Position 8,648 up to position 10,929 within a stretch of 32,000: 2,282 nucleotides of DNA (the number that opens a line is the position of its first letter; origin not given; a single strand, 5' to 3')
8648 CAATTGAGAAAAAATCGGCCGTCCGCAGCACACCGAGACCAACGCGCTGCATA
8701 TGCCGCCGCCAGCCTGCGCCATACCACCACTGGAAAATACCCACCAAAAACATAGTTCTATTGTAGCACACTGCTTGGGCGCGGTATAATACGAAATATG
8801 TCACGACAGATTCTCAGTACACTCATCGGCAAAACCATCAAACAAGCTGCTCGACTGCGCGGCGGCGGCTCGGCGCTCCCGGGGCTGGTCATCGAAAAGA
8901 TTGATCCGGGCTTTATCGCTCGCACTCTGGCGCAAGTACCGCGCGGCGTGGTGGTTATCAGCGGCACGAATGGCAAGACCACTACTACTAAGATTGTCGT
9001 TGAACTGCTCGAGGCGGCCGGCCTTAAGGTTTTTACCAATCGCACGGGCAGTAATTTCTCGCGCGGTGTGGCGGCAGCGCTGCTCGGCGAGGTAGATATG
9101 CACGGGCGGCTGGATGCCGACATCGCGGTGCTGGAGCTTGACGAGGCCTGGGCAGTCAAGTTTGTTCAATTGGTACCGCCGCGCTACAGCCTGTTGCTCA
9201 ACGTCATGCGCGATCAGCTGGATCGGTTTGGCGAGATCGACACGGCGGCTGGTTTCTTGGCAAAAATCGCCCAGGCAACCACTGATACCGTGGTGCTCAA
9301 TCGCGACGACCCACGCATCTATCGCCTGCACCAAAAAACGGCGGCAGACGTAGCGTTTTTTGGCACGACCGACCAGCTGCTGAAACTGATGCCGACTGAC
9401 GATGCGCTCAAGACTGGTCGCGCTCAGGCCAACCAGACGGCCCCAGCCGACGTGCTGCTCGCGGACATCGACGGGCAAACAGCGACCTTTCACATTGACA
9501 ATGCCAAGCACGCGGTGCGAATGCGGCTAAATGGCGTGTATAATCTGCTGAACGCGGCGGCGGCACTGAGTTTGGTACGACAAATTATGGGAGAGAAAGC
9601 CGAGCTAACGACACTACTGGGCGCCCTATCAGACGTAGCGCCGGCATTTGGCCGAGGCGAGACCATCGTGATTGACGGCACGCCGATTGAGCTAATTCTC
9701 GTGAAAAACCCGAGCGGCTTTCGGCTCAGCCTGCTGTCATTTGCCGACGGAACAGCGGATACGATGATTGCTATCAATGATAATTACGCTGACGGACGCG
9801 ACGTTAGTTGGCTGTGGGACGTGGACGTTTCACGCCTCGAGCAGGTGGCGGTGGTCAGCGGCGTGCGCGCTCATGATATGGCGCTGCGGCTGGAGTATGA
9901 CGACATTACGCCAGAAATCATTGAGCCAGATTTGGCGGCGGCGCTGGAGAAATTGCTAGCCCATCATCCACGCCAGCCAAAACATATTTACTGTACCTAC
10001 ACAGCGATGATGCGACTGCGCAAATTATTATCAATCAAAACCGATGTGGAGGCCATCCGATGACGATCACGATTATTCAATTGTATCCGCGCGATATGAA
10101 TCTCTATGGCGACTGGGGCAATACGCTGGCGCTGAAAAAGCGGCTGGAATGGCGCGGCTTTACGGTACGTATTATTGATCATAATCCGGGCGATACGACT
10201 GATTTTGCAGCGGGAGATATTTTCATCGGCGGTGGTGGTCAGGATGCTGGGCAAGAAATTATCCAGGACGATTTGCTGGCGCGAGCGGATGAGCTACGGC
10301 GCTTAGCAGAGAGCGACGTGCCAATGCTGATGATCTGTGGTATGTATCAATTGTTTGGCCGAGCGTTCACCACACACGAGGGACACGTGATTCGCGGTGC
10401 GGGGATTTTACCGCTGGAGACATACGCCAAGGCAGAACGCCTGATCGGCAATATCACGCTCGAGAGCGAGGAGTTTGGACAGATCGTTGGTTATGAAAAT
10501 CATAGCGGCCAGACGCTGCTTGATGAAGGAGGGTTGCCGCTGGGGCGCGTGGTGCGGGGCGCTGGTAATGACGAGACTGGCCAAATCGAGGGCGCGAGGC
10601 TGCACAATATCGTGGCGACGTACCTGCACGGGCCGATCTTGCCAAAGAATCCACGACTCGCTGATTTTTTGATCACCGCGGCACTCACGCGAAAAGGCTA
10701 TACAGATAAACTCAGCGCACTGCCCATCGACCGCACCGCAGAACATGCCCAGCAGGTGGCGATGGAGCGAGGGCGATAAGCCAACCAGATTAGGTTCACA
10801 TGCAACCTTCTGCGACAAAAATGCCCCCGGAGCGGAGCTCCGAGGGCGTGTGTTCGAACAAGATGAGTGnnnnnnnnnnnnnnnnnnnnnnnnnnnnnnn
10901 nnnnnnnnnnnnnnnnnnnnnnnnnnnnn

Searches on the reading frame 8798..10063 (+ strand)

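Call 89: search_protein_families(library=pfam, proteins=[window:8798-10063:+], max_evalue=0.0001)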
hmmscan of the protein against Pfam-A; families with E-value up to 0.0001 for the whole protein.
window:8798-10063:+ (421 aa): 2 families
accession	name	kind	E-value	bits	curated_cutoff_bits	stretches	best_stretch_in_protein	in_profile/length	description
PF08353.15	MurT_C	-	3.9e-27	94.9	25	1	301-404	1-110/110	MurT ligase C-terminal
PF08245.18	Mur_ligase_M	-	1.5e-18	67.9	24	1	54-259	1-199/200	Mur ligase middle domain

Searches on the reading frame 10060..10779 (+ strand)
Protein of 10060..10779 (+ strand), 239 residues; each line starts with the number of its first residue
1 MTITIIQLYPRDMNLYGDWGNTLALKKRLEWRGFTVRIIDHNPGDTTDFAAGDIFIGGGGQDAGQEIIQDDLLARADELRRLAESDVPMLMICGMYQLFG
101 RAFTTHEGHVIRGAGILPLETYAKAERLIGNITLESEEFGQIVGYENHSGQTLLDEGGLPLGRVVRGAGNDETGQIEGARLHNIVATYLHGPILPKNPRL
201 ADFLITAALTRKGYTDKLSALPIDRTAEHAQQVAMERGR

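Call 89: search_protein_families(library=pfam, proteins=[window:10060-10779:+], max_evalue=0.0001)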
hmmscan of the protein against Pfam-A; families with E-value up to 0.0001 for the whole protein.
window:10060-10779:+ (239 aa): 1 family
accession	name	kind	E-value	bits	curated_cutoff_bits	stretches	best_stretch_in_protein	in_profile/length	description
PF07685.20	GATase_3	-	6.6e-33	114.4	27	1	5-197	2-195/196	CobB/CobQ-like glutamine amidotransferase domain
